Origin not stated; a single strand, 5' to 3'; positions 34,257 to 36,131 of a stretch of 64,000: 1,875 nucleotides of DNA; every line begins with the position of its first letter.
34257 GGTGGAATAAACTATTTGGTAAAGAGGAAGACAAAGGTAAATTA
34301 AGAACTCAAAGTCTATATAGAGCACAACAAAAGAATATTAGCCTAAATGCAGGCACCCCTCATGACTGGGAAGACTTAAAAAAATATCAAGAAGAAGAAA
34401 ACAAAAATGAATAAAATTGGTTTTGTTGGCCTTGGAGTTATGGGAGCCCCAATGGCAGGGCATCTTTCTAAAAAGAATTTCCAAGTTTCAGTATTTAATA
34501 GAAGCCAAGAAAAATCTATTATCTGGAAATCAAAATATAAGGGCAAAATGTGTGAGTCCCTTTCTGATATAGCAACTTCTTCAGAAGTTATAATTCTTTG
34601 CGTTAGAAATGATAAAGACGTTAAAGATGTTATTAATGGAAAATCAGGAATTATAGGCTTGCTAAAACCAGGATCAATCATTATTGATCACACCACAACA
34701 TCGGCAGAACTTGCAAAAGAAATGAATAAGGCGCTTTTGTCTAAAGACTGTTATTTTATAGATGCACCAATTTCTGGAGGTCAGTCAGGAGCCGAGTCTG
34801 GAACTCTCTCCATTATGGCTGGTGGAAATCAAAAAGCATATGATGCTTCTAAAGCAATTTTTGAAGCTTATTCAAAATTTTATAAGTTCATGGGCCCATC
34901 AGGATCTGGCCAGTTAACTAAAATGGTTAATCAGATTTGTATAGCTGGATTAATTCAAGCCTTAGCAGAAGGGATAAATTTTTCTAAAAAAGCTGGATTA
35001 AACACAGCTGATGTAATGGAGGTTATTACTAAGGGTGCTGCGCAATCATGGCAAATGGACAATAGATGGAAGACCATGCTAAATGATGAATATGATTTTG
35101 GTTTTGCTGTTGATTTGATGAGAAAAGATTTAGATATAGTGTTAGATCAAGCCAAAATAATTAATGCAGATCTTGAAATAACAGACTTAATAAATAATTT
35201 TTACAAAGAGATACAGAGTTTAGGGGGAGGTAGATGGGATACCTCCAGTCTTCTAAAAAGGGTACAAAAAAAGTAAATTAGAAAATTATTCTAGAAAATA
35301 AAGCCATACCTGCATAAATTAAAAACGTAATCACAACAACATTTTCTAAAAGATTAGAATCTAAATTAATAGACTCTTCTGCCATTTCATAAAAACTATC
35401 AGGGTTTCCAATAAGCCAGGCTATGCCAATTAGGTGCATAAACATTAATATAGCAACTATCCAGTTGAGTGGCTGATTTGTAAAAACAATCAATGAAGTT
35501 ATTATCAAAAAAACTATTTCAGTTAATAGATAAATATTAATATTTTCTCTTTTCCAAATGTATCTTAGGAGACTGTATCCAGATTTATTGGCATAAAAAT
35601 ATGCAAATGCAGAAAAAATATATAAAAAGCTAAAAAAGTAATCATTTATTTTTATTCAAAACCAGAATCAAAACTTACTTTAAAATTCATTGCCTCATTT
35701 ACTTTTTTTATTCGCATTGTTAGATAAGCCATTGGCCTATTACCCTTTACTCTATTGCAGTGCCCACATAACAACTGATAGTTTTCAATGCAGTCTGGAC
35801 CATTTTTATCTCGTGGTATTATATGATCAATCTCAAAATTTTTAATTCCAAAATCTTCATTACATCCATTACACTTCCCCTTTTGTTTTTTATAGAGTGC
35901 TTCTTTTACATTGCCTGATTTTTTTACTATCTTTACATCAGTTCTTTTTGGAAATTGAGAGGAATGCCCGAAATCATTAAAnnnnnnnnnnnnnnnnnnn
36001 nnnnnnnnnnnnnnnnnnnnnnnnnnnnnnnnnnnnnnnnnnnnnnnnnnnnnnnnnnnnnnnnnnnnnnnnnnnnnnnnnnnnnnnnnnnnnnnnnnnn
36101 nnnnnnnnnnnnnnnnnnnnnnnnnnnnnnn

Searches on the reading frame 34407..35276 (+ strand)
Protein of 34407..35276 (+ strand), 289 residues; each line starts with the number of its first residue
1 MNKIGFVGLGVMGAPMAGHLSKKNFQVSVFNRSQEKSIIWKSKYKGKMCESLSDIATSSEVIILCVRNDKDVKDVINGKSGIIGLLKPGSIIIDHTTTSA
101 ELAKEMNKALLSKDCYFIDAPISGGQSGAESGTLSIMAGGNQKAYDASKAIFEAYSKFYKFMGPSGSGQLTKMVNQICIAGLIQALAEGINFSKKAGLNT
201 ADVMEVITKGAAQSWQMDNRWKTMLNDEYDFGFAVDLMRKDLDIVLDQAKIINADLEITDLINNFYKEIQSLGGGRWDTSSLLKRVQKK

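Call 5: search_protein_families(library=ncbifam, proteins=[window:34407-35276:+], max_evalue=0.01)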
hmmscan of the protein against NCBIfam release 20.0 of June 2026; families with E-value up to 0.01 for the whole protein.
window:34407-35276:+ (289 aa): 25 families
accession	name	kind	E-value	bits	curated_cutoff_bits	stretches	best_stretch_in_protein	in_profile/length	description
TIGR01505.1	tartro_sem_red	equivalog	5.8e-63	212.8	340.75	1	3-288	1-285/291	2-hydroxy-3-oxopropionate reductase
NF008592.0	PRK11559.1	equivalog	5.1e-60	203.3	397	1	2-284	3-284/296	2-hydroxy-3-oxopropionate reductase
NF043037.1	ThreonDh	equivalog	8.5e-57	192.8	350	1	2-284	3-285/297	L-threonate dehydrogenase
TIGR01692.1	HIBADH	equivalog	5.5e-48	163.8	291.6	1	6-284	1-285/288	3-hydroxyisobutyrate dehydrogenase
NF011633.0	PRK15059.1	equivalog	8.6e-44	149.8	451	1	3-285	2-282/292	2-hydroxy-3-oxopropionate reductase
NF012005.0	PRK15461.1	equivalog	1.4e-33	116.4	348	1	1-288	1-288/298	sulfolactaldehyde 3-reductase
NF007161.0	PRK09599.1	subfamily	3.6e-30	105.2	271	1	3-227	2-232/302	NADP-dependent phosphogluconate dehydrogenase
NF006765.0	PRK09287.1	equivalog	3.9e-26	91.9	413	1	2-209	4-221/476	NADP-dependent phosphogluconate dehydrogenase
TIGR00872.1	gnd_rel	equivalog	4.3e-26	91.9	297.2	1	3-223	2-225/299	phosphogluconate dehydrogenase (NAD(+)-dependent, decarboxylating)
TIGR00873.1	gnd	equivalog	1.3e-25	90.2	426.7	1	3-209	1-217/467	decarboxylating NADP(+)-dependent phosphogluconate dehydrogenase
NF005105.0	PRK06545.1-3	equivalog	2.2e-06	26.8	524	1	3-134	4-137/367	prephenate dehydrogenase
NF005694.0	PRK07502.1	equivalog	5.8e-06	25.7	409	1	2-135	7-140/310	prephenate/arogenate dehydrogenase family protein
NF006408.0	PRK08655.1-2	equivalog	9e-06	24.7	422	1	11-121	17-123/441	prephenate dehydrogenase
NF005814.0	PRK07680.1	equivalog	1.4e-05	24.4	278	1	3-76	2-79/275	late competence protein ComER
NF005650.0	PRK07417.1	equivalog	2.5e-05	23.7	290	1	2-124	2-117/281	prephenate/arogenate dehydrogenase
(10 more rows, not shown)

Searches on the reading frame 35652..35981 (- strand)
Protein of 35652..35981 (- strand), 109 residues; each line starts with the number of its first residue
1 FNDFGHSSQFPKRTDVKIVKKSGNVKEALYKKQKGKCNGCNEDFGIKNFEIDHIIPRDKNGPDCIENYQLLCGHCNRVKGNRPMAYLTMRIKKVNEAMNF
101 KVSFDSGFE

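Call 89: search_protein_families(library=padloc, proteins=[window:35652-35981:-], max_evalue=0.1)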
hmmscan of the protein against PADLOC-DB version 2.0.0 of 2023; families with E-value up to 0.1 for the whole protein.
window:35652-35981:- (109 aa): 39 families (the best 25 are shown)
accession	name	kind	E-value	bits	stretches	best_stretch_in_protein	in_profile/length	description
PDLC00973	Cas9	-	2.4e-10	37.6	1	20-86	590-663/830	CRISPR subtype II RNA-guided endonuclease Cas9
PDLC01256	Cas9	-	3.9e-10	37.2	1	21-82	498-562/711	"CAS-II-A,CAS-II-B,CAS-II-C; effector__SPE"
PDLC01460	Cas9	-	4.6e-08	29.7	1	24-100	489-563/901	"CAS-II-A,CAS-II-B,CAS-II-C; effector__SPE"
PDLC03418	REase_II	-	1.6e-07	28.8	1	26-81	316-371/372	Type II restriction enzyme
PDLC00345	PtuB1|PtuB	-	6.1e-07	27.2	1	18-86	37-108/223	Unknown function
PDLC00323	PtuB1|PtuB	-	1.3e-06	26.2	1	7-104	7-105/215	Unknown function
PDLC00350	PtuB1|PtuB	-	2.3e-06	25.7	1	19-84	34-104/224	Unknown function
PDLC00342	PtuB1|PtuB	-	2.7e-06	24.9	1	13-82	27-99/247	Unknown function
PDLC00337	PtuB1|PtuB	-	2.8e-06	25.4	1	22-82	44-107/216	Unknown function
PDLC00325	PtuB1|PtuB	-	2.8e-06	25.1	1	14-85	33-107/213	Unknown function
PDLC00331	PtuB1|PtuB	-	3.8e-06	24.6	1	10-99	10-100/222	Unknown function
PDLC03431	REase_II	-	4.8e-06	24.3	1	29-79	143-206/246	Type II restriction enzyme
PDLC00335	PtuB1|PtuB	-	8.5e-06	23.4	1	14-90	28-108/214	Unknown function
PDLC00321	PtuB1|PtuB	-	1.6e-05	22.8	1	20-80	25-86/223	Unknown function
PDLC00975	Cas9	-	1.9e-05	21.1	1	20-83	582-651/1120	Cas9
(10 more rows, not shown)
